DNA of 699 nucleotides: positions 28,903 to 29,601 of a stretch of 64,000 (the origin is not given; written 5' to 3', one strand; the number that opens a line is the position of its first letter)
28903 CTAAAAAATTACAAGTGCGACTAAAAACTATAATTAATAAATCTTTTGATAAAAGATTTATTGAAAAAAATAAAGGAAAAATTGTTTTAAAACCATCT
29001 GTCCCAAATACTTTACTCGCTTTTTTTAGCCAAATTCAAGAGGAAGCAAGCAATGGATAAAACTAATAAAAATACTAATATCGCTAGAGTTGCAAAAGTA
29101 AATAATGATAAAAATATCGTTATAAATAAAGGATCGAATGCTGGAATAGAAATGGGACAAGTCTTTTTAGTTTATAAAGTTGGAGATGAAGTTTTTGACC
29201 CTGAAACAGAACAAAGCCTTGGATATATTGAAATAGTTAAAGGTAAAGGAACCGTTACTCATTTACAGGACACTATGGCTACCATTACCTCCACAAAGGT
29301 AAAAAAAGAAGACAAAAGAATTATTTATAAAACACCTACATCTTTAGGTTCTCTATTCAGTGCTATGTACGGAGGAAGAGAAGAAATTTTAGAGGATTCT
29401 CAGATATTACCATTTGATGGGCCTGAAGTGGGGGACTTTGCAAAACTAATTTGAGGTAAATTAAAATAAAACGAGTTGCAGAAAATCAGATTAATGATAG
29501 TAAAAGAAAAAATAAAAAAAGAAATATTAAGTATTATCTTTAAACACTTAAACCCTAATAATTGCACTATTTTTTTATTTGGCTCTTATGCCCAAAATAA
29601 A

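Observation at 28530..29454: Overlapping two-gene cassette of unknown function between a Fic gene and an MNT/HEPN pair (candidate novel defence or toxin-type module)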

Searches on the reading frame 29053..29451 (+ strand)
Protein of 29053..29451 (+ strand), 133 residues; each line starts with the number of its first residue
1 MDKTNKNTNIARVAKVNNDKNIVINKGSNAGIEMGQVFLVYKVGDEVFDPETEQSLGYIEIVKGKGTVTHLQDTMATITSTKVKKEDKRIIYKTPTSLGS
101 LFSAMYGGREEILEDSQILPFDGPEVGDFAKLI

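Call 3: search_protein_families(library=pfam, proteins=[window:29053-29451:+], max_evalue=1)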
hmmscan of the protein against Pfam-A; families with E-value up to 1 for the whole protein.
window:29053-29451:+ (133 aa): 1 family
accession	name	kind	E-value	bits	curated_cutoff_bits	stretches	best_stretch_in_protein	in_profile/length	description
PF16538.11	FlgT_C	-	0.0095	16.8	27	1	20-85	2-65/77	Flagellar assembly protein T, C-terminal domain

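Call 4: search_protein_families(library=padloc, proteins=[window:29053-29451:+], max_evalue=1)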
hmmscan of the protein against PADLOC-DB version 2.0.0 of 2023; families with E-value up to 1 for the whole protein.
window:29053-29451:+ (133 aa): 0 families

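Call 5: search_protein_families(library=ncbifam, proteins=[window:29053-29451:+], max_evalue=1)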
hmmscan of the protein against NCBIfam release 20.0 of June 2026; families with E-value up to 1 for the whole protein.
window:29053-29451:+ (133 aa): 0 families

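Call 6: find_homologous_proteins(query=window:29053-29451:+, max_evalue=0.001)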
Query window:29053-29451:+ (133 aa): 3 proteins with E <= 0.001 among 9 candidates.
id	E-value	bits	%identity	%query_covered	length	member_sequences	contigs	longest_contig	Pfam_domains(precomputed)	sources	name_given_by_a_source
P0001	6.5e-80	283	100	100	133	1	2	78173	-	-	-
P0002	4.2e-24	103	47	95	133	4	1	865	-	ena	-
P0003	5.6e-24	102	49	95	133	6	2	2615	-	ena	-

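Call 8: find_encoding_contigs(protein=P0003, flank=10000)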
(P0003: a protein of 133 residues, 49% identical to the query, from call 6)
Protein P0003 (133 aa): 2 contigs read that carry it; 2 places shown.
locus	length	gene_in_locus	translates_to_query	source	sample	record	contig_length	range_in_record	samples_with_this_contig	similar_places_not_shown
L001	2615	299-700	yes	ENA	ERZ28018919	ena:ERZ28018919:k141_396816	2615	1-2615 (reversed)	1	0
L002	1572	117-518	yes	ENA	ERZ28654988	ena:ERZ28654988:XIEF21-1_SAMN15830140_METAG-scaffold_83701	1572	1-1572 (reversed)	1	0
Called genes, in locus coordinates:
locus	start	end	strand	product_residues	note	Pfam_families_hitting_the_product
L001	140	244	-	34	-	-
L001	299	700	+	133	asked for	-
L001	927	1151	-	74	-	-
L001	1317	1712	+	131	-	-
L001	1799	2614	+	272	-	?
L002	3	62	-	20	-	?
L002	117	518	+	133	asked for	-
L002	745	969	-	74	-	-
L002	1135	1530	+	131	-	-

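Call 9: find_encoding_contigs(protein=P0002, flank=10000)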
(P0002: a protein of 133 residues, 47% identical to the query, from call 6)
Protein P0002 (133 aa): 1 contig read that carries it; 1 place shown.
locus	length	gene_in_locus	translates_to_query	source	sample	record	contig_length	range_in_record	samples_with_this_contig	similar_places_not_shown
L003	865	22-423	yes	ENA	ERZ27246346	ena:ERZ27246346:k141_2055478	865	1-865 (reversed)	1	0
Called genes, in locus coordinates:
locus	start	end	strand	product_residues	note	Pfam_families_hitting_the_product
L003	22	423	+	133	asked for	-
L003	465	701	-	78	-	PF01381:HTH_3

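Call 10: find_encoding_contigs(protein=P0001, flank=10000)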
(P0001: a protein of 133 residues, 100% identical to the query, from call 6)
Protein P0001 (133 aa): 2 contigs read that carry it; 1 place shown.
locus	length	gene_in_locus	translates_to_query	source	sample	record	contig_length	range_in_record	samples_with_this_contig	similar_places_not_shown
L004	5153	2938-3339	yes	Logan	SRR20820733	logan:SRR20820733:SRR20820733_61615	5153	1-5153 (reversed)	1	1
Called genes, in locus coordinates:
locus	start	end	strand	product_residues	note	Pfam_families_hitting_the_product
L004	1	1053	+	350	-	?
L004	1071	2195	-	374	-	PF13784:Fic_N, PF02661:Fic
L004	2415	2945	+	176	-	-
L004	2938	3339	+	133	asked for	-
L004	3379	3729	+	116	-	PF18765:Polbeta, PF01909:NTP_transf_2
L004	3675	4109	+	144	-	PF08780:NTase_sub_bind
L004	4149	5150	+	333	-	PF13524:Glyco_trans_1_2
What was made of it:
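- Checked: The gap from B to MNT is 21 nt to the TTG start or 39 nt to the ATG start used in the public gene call (call 10).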

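Call 16: find_homologous_proteins(query=A1, max_evalue=0.01)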
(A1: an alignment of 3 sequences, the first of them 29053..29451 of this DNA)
Query A1 (3 sequences) (133 aa, profile of the alignment): 81 proteins with E <= 0.01 among 299 candidates.
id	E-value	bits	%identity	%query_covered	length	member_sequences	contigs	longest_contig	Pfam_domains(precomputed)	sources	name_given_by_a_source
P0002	7.3e-76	270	47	95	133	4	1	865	-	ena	-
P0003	1.5e-75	269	49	95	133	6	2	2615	-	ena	-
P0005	5.5e-65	235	47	95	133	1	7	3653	-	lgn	-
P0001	1.6e-61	224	100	100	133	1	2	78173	-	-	-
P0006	1.9e-60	221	45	95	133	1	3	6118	-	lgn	-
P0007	1.6e-58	214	43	95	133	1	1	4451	-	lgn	-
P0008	1.5e-55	205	45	95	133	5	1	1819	-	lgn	-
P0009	1.7e-54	201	44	95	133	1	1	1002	-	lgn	-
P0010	2.9e-40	155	43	93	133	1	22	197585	-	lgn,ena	-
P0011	3.8e-39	152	47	67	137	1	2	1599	-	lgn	-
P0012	4.6e-38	148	41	93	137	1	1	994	-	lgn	-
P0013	8.8e-38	147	39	93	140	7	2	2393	-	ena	-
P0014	1.2e-37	147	43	97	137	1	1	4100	-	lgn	-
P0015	4.3e-36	142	37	93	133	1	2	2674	-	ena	-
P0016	2.4e-33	133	43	91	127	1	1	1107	-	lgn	-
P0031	2.6e-29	120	47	95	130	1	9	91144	-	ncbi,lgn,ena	ncbi:MAG: hypothetical protein ACLQJ7_02045 [Syntrophobacteraceae bacterium]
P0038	3.8e-27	113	43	92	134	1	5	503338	-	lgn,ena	-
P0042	8.4e-27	112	37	95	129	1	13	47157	-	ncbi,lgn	-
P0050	1.1e-25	108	39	92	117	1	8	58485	-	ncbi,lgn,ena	-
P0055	4.4e-25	106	38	97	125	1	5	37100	PF16538.12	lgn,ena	-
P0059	2.3e-24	104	51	92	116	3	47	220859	PF16538.12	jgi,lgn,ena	jgi:hypothetical protein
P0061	4.7e-23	100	41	91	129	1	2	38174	-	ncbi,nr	nr:hypothetical protein [[Eubacterium] tenue]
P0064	4.1e-22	96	45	92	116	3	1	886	PF16538.12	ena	-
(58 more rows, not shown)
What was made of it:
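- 29053..29454 (+): ORF B, 133 aa: a soluble protein of an unnamed family (FlgT_C/TsaP-type barrel, variable linker, conserved C-terminal strand). 81 relatives (call 16).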

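Call 20: find_related_loci(query=A2, collection=viral_contigs, flank=6000)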
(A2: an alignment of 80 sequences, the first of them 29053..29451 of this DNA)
Query A2 (133 aa) in viral_contigs; peptide patterns used: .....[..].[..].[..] (x = any residue, [..] = any of these).
32 stretches matched a pattern; 26 encode a relative of the query (tblastn E <= 1e-3); 26 distinct loci.
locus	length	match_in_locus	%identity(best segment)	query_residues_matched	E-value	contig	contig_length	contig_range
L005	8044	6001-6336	46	12-133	4e-28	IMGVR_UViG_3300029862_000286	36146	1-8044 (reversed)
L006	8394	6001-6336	46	12-133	4e-28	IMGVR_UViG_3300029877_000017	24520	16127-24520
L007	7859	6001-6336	45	12-133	3e-27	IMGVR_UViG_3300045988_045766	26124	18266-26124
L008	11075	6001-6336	45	12-133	3e-27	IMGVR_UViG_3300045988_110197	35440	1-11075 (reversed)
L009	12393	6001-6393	38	6-133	4e-27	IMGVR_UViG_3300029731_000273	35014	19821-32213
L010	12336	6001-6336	45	12-133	4e-27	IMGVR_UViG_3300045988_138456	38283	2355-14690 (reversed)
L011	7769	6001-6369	44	7-133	8e-26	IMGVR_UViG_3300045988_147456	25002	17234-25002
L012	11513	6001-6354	42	12-133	2e-25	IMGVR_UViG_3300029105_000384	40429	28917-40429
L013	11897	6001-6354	42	12-133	2e-25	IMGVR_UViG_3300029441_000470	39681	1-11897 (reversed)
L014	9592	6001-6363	40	13-132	2e-25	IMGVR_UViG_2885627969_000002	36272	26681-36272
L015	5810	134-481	44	13-133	8e-24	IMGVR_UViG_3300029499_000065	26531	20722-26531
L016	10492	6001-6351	37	12-133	8e-23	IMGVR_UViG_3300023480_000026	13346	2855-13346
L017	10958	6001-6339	43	16-133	2e-22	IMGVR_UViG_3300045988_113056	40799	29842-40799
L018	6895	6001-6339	43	16-133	2e-22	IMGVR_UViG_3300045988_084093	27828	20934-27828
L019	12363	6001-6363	39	9-133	6e-22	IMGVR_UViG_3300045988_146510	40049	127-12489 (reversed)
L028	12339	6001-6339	33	1-133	7e-20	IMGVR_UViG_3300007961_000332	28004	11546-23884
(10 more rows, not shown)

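Call 27: predict_structure(alignment_id=A1)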
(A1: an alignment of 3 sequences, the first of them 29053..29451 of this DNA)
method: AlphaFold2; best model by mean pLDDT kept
length: 133 residues; sequences in the alignment: 3
mean_pLDDT: 52.3   pTM: 0.47
mean pLDDT of the five models: 52.3, 50.6, 49.6, 46.7, 38.3
residues with pLDDT >= 90: 0; 70-90: 30; 50-70: 33; < 50: 70
segments of 3 or more residues with pLDDT < 50: 1-7, 45-62, 82-126
pLDDT, mean of each block of 10 residues (from residue 1): 43 68 67 75 49 42 69 80 42 34 29 32 46 66
secondary structure, 60 per line:
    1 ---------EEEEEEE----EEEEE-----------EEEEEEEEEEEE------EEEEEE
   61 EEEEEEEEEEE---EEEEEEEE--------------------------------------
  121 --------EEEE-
elements in order: E10-16 E21-25 E37-48 E55-71 E75-82 E129-132
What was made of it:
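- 29080..29298 (+): Barrel core of B (residues ~10-82), carrying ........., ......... and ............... Strands E10-82 in the model (call 27, low confidence).
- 29407..29451 (+): Conserved C-terminal motif of B: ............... (F121 and D128 nearly invariant). Modelled as the closing strand E129-132 (call 27).
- The B model has low confidence, pLDDT 52 (call 27).
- Tried and rejected: First AlphaFold run of B. It used only 3 sequences and gave a poor model, pLDDT 52 (call 27).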

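Call 33: find_encoding_contigs(protein=P0010, flank=8000, max_places=3)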
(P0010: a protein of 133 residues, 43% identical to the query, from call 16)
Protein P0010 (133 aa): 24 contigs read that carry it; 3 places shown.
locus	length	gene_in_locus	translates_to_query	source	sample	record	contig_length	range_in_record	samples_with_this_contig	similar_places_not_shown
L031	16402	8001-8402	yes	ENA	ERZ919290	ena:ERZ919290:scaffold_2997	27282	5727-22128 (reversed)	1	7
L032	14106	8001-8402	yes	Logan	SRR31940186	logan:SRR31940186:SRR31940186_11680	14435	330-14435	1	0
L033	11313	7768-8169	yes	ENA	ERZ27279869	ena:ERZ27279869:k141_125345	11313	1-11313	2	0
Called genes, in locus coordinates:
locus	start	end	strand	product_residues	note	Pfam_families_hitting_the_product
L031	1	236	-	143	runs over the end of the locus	PF05523:FdtA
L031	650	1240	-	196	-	PF00535:Glycos_transf_2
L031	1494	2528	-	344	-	PF00106:adh_short (weak), PF01073:3Beta_HSD, PF01370:Epimerase, PF02719:Polysacc_synt_2, PF04321:RmlD_sub_bind (weak), PF16363:GDP_Man_Dehyd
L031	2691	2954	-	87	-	-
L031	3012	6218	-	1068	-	-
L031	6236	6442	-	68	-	-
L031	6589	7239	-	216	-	-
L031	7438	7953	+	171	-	-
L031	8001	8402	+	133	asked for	-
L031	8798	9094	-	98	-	PF02397:Bac_transf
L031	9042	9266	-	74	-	PF02397:Bac_transf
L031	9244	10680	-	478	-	PF08867:FRG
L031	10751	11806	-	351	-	PF13271:DUF4062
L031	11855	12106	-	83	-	-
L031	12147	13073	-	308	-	-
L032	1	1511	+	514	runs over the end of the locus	PF22483:Mu-transpos_C_2 (weak)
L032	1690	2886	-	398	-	PF13175:AAA_15, PF13476:AAA_23, PF13304:AAA_21, PF13175:AAA_15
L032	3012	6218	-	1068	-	-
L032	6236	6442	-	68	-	-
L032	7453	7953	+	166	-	-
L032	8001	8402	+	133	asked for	-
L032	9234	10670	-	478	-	PF08867:FRG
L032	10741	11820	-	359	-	PF13271:DUF4062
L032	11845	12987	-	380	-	-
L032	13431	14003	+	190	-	-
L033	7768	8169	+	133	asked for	-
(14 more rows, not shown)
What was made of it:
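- FRG, DUF4062, AAA_15 and DpnII-MboI genes lie in the same island, with a Mu-type transposase in one copy (L032) (call 33).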

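Call 34: find_encoding_contigs(protein=P0006, flank=8000, max_places=2)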
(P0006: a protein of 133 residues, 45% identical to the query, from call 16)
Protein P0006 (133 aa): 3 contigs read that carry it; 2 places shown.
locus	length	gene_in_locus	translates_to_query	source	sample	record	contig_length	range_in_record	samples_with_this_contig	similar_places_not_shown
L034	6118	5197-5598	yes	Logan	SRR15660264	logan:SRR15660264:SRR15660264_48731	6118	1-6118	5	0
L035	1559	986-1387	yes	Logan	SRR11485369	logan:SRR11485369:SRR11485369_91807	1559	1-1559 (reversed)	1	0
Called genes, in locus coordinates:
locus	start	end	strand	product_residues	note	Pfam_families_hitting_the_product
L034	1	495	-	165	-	?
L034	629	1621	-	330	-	PF08843:AbiEii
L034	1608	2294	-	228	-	-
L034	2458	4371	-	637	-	PF00580:UvrD-helicase, PF13245:AAA_19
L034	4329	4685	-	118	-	-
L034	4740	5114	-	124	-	-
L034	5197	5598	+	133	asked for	-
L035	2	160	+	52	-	?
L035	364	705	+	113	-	-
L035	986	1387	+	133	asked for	-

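Call 35: find_encoding_contigs(protein=P0031, flank=8000, max_places=2)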
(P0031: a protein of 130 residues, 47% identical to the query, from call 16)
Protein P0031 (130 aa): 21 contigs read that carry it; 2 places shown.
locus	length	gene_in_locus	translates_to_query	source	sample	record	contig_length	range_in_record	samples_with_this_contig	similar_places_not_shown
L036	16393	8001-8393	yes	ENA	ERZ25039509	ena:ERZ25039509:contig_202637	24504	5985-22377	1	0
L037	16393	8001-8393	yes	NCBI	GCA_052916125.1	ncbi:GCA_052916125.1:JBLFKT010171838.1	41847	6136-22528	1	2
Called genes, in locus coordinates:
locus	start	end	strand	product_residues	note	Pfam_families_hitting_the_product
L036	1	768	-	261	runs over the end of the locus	PF01048:PNP_UDP_1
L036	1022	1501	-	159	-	PF13391:HNH_2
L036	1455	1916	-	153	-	-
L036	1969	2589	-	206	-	-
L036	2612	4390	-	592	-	-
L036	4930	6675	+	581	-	PF13175:AAA_15, PF13304:AAA_21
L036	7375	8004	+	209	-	-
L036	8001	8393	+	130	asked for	-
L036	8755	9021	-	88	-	-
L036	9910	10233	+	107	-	PF13701:DDE_Tnp_1_4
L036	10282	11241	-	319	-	PF01584:CheW, PF00072:Response_reg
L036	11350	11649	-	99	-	-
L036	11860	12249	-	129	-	-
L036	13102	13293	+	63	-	-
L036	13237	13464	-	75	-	PF20660:DUF6812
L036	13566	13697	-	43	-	-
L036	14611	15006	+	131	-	-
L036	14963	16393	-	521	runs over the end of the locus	-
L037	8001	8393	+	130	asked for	-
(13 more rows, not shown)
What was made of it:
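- AAA_15/21 and HNH genes lie nearby in L036/37 (call 35).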

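Call 39: find_related_loci(query=A4, collection=genome_contigs, flank=8000)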
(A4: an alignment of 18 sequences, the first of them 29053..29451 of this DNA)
Query A4 (133 aa) in genome_contigs; peptide patterns used: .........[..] (x = any residue, [..] = any of these).
54 stretches matched a pattern; 37 encode a relative of the query (tblastn E <= 1e-3); 37 distinct loci.
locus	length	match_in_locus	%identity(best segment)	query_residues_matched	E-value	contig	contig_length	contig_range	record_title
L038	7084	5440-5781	48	12-131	7e-32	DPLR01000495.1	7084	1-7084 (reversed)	MAG TPA_asm: Cytophagales bacterium isolate UBA11987 contig_421061, whole genome shotgun sequence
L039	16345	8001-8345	49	11-133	2e-29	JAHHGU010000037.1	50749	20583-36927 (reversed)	MAG: Aphanothece sp. CMT-3BRIN-NPC111 scaffold_143_c1, whole genome shotgun sequence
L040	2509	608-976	48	13-133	1e-27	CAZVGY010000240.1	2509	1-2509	MAG TPA_asm: uncultured Desulfobacteraceae bacterium isolate SRP338002_co1_143 genome assembly, contig: NODE_38546_lengt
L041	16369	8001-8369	46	11-133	2e-26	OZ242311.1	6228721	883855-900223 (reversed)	MAG: Candidatus Latescibacterota bacterium isolate bccf755e-c1ee-4055-8c2e-878efcd7d1d4 genome assembly, chromosome: 1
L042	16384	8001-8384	46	9-133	3e-26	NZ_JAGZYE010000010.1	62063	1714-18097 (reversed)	MAG: Veillonella parvula isolate L2_013_015G1_dasL2_013_015G1_maxbin2.maxbin.003 L2_013_015G1_scaffold_98, whole genome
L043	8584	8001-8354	43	11-133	5e-26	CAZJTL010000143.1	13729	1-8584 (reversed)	MAG TPA_asm: uncultured bacterium isolate binchicken_co107_233 genome assembly, contig: NODE_10482_length_13729_cov_6.16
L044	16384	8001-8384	42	6-133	1e-25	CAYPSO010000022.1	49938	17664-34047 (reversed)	MAG TPA_asm: uncultured bacterium isolate SRP072547_co1_98 genome assembly, contig: NODE_677_length_49938_cov_13.524648,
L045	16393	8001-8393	40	5-133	4e-24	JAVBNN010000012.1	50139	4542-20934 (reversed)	MAG: Acidaminococcales bacterium isolate EPI_MAG_00082 c_000011489521, whole genome shotgun sequence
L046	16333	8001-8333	42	22-133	5e-24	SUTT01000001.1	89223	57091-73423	MAG: Cyanobacteria bacterium SIG27 NODE_6284_length_89223_cov_2.862800, whole genome shotgun sequence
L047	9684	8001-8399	43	6-133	4e-24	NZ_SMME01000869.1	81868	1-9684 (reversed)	Sansalvadorimonas verongulae strain RKSG058 Contig_2825, whole genome shotgun sequence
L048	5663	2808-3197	40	5-133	7e-24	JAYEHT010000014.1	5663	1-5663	MAG: Candidatus Aerophobetes bacterium isolate MAG210 MAG210_14, whole genome shotgun sequence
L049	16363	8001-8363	42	11-133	8e-24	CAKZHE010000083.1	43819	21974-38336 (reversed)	MAG TPA_asm: uncultured cyanobacterium isolate ERR2114811_bin.3_CONCOCT_v1.1_MAG genome assembly, contig: ERZ1034369.103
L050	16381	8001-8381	41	11-130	4e-23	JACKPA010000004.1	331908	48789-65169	MAG: Leptospiraceae bacterium isolate HK-STAS-SPIR-3 HK-STAS-SPIR-3_4, whole genome shotgun sequence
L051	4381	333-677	41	11-133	1e-22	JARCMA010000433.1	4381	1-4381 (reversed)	MAG: Microcoleus sp. MP8IB2.171 k99_1272255, whole genome shotgun sequence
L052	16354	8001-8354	38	12-133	1e-22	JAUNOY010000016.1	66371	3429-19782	MAG: Eubacteriales bacterium isolate S35M_St_27 NODE_90_length_66371_cov_416.239761, whole genome shotgun sequence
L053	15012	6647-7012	38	6-131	3e-22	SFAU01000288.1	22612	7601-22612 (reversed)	MAG: Microcystis novacekii Mn_MB_F_20050700_S1 S1_288, whole genome shotgun sequence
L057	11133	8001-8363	40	6-133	3e-21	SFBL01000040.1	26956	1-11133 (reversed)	MAG: Microcystis aeruginosa Ma_SC_T_19800800_S464 S464_40, whole genome shotgun sequence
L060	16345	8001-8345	41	11-133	5e-21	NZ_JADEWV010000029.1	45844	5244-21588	Microcoleus sp. LEGE 07076 NODE_56_length_45844_cov_5.13855, whole genome shotgun sequence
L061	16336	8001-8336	43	23-131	9e-21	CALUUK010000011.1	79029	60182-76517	MAG: Candidatus Gastranaerophilales bacterium isolate BRZ_GD__bin33 genome assembly, contig: BRZ_GD__NODE_565_length_790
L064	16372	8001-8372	35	10-133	4e-19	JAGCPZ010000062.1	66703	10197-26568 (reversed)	MAG: Fibrobacter sp. isolate RGIG10017 Yak_Reticulum-5__c719564, whole genome shotgun sequence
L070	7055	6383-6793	38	6-133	1e-15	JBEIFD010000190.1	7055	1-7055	MAG: Merismopediaceae cyanobacterium isolate Sample-102-S2-bin-139 Sample_102_S2-bin_139-k141_1384853, whole genome shot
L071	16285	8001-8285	36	13-114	2e-15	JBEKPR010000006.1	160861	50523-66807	MAG: Candidatus Korobacteraceae bacterium isolate SPRUCE 469 SPRUCE_469_6, whole genome shotgun sequence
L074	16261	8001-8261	35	13-106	2e-11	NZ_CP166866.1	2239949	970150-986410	Methanobacterium sp. ACI-7 chromosome, complete genome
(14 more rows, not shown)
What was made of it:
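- The distribution is patchy and sparse: 37 loci among 185,579 species genomes with the pattern used (call 39).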

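Call 44: search_solved_structures(query=A2, max_evalue=10, show_alignments=2)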
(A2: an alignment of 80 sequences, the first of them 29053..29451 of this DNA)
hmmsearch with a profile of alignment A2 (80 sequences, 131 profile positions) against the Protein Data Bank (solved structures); distinct sequences matched with E-value up to 10: 3.
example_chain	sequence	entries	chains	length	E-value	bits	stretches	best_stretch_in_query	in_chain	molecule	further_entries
3jc8_Ta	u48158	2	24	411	2.3e-05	27.4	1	25-76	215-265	LysM domain protein | TsaP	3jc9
6ve2_O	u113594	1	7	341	0.00011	25.2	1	17-53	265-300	LysM domain-containing protein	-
1s0u_A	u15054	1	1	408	0.14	15.2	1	36-89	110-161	Translation initiation factor 2 gamma subunit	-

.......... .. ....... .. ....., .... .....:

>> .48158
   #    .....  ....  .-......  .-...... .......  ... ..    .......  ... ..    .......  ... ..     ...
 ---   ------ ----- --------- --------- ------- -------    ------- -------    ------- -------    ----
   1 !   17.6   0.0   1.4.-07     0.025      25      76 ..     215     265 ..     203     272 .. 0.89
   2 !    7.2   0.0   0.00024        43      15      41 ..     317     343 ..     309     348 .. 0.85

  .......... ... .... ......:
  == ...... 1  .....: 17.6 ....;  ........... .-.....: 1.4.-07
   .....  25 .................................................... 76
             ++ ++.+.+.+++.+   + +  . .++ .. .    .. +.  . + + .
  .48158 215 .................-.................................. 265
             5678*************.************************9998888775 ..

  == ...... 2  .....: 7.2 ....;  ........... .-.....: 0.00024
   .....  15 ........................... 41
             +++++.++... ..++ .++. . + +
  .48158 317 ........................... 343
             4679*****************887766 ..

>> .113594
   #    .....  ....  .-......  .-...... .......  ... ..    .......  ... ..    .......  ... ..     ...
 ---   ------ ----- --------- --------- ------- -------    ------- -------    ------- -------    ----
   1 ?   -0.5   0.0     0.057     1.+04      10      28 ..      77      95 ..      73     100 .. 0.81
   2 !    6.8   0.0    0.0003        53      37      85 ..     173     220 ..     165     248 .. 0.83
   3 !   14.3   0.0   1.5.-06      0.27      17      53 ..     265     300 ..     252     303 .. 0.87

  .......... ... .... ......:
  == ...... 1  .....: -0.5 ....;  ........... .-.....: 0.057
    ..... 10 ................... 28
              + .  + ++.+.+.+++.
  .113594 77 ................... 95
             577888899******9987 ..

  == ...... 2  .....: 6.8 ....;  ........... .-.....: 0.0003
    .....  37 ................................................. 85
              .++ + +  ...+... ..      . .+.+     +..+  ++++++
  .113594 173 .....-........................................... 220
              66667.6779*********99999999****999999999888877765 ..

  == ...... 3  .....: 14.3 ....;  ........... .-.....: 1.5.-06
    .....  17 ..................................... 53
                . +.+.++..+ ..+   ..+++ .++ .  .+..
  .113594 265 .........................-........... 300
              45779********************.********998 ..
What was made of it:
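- On FlgT_C / TsaP-type beta-barrel domain (PF16538), for B: Family profile against TsaP, 2.3e-5 (call 44).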

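Call 45: search_protein_families(library=pfam, alignment_id=A2, max_evalue=0.1)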
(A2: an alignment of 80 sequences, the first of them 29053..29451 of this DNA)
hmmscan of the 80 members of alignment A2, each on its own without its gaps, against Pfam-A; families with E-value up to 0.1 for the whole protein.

A. member 1, window:29053-29451:+ (133 aa): 1 family
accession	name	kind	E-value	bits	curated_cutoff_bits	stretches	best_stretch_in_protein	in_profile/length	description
PF16538.11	FlgT_C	-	0.0095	16.8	27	1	20-85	2-65/77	Flagellar assembly protein T, C-terminal domain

B. families by the number of members that match (of 80 scanned): 10 families
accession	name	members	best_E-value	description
PF16538.11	FlgT_C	45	6.5e-06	Flagellar assembly protein T, C-terminal domain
PF04085.20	MreC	11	0.0047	Rod shape-determining protein MreC, barrel core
PF14659.12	Phage_int_SAM_3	1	0.0036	Phage integrase, N-terminal SAM-like domain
PF00360.26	PHY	1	0.029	Phytochrome region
PF24619.1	Ig_SibA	1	0.037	SibA-like, immunoglobulin-like domain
PF00364.28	Biotin_lipoyl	1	0.041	Biotin-requiring enzyme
PF19586.5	DUF6093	1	0.078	Family of unknown function (DUF6093)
PF13035.11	DUF3896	1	0.082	Protein of unknown function (DUF3896)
PF05185.22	PRMT5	1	0.083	PRMT5 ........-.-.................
PF20990.2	DUF2207_C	1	0.096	Predicted membrane protein (DUF2207) C-terminal domain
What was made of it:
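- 29053..29454 (+): FlgT_C hits in 45 of 80 members (call 45).
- On FlgT_C / TsaP-type beta-barrel domain (PF16538), for B: 45 of 80 relatives match at E <= 0.1, best 6.5e-6 (call 45).
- Closest known: FlgT C-terminal domain. Same: B shows weak but consistent sequence similarity: 45 of 80 members hit FlgT_C, and the family profile hits TsaP 3jc8 at 2.3e-5 (calls 44, 45).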

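Call 48: search_dna_similar(query=window:29053-29451:+, collection=phages, mode=protein, max_evalue=0.001, max_rows=30)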
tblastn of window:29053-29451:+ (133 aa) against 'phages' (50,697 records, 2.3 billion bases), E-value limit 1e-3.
No match.
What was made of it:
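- Tried and rejected: No match (call 48).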
